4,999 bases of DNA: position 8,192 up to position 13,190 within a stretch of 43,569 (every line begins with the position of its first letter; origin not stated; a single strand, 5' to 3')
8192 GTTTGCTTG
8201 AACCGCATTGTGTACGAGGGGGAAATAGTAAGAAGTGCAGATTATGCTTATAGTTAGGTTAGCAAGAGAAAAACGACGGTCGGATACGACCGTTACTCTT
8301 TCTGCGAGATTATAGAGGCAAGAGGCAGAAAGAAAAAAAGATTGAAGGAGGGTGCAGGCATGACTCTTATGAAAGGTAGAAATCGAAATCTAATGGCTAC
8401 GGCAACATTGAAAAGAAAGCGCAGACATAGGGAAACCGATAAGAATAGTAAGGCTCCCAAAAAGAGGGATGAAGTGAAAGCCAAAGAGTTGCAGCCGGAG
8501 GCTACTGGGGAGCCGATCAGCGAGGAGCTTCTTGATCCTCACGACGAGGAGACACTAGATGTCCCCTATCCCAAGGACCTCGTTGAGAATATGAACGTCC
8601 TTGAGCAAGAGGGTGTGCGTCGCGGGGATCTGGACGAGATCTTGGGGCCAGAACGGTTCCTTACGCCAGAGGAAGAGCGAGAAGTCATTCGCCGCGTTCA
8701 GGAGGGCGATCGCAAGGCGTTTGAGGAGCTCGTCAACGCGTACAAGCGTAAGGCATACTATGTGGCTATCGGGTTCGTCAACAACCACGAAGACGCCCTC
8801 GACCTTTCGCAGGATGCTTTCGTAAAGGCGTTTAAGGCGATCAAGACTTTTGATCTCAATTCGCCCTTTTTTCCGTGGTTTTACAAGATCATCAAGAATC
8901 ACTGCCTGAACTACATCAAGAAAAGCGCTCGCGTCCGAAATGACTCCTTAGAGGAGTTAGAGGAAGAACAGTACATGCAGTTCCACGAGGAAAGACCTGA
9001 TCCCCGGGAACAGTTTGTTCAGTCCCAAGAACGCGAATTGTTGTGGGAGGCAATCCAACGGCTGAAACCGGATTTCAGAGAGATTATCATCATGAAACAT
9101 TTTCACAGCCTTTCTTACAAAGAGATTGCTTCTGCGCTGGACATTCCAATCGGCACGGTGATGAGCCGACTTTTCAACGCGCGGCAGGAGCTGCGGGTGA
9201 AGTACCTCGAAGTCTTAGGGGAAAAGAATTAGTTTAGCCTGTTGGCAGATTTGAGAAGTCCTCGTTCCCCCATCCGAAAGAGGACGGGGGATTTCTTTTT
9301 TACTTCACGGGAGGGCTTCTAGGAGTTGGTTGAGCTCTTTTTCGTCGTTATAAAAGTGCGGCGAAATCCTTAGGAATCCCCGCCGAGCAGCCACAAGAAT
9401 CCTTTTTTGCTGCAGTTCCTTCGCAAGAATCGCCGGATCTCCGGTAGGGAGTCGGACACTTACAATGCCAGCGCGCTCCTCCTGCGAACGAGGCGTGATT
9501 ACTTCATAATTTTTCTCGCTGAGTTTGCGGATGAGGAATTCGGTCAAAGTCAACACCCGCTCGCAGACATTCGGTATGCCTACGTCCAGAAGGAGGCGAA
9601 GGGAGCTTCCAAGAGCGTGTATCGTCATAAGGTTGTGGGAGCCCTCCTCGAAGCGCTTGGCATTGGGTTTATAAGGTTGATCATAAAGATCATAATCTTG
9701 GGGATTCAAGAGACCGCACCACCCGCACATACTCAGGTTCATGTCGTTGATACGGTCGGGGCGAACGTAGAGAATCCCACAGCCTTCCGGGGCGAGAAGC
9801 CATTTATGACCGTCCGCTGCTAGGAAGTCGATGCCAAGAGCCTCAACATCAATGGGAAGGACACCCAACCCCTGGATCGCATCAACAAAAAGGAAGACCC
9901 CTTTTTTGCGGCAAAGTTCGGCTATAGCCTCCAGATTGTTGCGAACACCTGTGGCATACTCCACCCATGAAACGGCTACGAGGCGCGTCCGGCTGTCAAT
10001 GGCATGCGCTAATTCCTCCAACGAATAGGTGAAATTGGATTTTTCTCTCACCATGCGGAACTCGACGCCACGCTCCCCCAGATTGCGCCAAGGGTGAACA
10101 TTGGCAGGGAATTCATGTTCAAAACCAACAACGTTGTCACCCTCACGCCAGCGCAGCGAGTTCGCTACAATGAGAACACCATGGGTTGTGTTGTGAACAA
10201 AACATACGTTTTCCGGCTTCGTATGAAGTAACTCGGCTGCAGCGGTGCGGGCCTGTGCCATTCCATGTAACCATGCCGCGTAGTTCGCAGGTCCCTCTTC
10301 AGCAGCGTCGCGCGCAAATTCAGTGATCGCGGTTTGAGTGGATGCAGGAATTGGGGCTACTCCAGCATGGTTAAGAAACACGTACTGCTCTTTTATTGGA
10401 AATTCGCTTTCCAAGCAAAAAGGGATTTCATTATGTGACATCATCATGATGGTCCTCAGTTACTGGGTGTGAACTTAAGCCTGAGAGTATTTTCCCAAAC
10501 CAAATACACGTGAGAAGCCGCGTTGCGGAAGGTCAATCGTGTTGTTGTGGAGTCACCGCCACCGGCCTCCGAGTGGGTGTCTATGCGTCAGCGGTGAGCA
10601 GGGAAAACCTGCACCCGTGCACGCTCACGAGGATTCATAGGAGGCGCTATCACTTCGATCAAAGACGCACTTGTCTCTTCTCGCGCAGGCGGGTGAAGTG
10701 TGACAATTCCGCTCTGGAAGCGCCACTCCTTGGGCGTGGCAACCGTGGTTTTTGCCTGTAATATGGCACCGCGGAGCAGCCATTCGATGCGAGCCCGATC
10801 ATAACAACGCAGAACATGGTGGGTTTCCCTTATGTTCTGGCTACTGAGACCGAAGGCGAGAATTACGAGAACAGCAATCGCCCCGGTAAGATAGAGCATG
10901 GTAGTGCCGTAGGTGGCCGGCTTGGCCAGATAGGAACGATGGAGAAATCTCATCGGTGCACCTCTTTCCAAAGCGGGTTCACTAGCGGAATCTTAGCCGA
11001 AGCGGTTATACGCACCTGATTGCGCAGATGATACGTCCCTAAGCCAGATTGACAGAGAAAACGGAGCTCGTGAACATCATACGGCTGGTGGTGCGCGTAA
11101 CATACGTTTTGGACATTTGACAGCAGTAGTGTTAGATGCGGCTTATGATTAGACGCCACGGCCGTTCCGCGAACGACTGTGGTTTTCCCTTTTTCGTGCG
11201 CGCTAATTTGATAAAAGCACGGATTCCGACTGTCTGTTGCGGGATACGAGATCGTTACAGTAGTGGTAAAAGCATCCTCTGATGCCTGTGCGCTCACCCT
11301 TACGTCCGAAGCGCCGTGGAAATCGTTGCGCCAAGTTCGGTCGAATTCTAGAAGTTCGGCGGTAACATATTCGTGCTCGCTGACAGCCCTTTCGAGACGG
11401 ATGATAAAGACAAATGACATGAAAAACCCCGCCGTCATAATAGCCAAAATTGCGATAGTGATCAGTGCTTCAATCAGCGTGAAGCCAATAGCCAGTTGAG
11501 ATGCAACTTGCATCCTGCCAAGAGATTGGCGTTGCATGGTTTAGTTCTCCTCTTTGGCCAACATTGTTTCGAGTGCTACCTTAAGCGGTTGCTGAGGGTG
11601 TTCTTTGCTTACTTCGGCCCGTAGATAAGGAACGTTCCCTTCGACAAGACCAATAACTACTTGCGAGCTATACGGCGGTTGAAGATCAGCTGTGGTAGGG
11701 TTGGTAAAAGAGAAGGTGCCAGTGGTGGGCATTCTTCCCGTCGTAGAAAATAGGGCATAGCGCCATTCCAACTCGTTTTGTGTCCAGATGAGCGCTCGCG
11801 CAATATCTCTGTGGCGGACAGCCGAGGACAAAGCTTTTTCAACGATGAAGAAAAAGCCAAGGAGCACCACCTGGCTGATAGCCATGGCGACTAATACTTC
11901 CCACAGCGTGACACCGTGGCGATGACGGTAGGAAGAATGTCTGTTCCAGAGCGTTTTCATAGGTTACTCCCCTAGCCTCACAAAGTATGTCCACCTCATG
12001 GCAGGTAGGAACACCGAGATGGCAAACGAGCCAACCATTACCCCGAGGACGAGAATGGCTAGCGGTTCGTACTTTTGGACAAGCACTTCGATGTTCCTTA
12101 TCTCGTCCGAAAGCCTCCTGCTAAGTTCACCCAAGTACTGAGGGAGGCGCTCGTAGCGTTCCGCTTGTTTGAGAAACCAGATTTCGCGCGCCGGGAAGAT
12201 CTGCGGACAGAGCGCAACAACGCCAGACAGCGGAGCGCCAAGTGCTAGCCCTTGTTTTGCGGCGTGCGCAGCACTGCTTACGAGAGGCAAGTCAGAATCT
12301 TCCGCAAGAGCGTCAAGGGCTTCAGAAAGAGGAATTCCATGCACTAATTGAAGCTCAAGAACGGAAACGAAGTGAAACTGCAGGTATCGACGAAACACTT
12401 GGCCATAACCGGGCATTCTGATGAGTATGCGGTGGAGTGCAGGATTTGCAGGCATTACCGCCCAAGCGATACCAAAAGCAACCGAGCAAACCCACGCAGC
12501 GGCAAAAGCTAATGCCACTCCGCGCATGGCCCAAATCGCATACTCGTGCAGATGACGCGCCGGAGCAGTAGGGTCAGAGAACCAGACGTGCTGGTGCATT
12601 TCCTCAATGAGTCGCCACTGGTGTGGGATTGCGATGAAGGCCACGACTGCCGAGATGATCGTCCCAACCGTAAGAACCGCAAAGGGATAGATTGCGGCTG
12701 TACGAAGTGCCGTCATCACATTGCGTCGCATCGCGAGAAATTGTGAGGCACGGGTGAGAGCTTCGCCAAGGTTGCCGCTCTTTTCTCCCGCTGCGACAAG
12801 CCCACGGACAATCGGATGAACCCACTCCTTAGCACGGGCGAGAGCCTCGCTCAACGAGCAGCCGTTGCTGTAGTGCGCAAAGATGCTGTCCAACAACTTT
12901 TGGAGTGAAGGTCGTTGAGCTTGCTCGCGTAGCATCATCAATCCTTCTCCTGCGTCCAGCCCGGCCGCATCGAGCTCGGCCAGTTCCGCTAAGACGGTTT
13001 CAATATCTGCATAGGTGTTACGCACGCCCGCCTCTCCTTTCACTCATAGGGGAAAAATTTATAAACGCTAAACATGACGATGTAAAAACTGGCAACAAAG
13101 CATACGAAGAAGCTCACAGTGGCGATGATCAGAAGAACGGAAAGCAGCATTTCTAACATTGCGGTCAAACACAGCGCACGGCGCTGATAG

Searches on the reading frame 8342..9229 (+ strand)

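Call 54: search_protein_families(library=pfam, proteins=[window:8342-9229:+], max_evalue=0.00001)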
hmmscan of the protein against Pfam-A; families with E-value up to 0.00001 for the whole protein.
window:8342-9229:+ (296 aa): 3 families
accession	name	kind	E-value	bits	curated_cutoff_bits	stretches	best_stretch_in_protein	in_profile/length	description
PF04542.20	Sigma70_r2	-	8.4e-16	58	24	1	130-197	1-70/71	Sigma-70 region 2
PF08281.18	Sigma70_r4_2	-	2.2e-15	56.4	25.7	1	232-284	2-54/54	Sigma-70, region 4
PF04545.22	Sigma70_r4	-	8.8e-11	41.6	24.1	1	237-285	1-49/50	Sigma-70, region 4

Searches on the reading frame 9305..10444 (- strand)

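Call 54: search_protein_families(library=pfam, proteins=[window:9305-10444:-], max_evalue=0.00001)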
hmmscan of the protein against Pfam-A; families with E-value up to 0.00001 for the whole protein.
window:9305-10444:- (379 aa): 4 families
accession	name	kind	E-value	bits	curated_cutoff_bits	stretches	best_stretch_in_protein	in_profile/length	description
PF00266.25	Aminotran_5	-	4.9e-57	194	21.5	1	22-372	1-369/371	Aminotransferase class-V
PF00155.27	Aminotran_1_2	-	2.5e-09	37.3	19.7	1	41-195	23-192/361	Aminotransferase class I and II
PF01041.23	DegT_DnrJ_EryC1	-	1.1e-08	35.1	19.8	1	77-194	39-151/360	DegT/DnrJ/EryC1/StrS aminotransferase family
PF22580.2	KYNU_C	-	4.7e-06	27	27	1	295-378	3-90/90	Kynureninase C-terminal domain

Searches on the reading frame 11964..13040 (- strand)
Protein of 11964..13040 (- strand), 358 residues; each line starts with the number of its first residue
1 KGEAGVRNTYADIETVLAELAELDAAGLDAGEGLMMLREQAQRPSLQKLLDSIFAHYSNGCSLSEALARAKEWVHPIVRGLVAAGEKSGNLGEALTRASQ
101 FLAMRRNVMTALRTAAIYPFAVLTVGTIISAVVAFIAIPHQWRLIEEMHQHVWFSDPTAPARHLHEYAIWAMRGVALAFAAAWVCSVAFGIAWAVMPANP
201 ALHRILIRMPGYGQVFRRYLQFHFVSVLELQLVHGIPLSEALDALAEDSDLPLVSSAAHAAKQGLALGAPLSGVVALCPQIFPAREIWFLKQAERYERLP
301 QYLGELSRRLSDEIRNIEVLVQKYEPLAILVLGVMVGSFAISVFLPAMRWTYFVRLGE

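Call 54: search_protein_families(library=pfam, proteins=[window:11964-13040:-], max_evalue=0.00001)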
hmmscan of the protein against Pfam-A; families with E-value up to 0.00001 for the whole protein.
window:11964-13040:- (358 aa): 1 family
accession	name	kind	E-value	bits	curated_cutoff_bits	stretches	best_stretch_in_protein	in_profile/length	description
PF00482.28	T2SSF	-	6e-32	110.7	25.2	2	18-139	3-125/125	Type II secretion system (T2SS), protein F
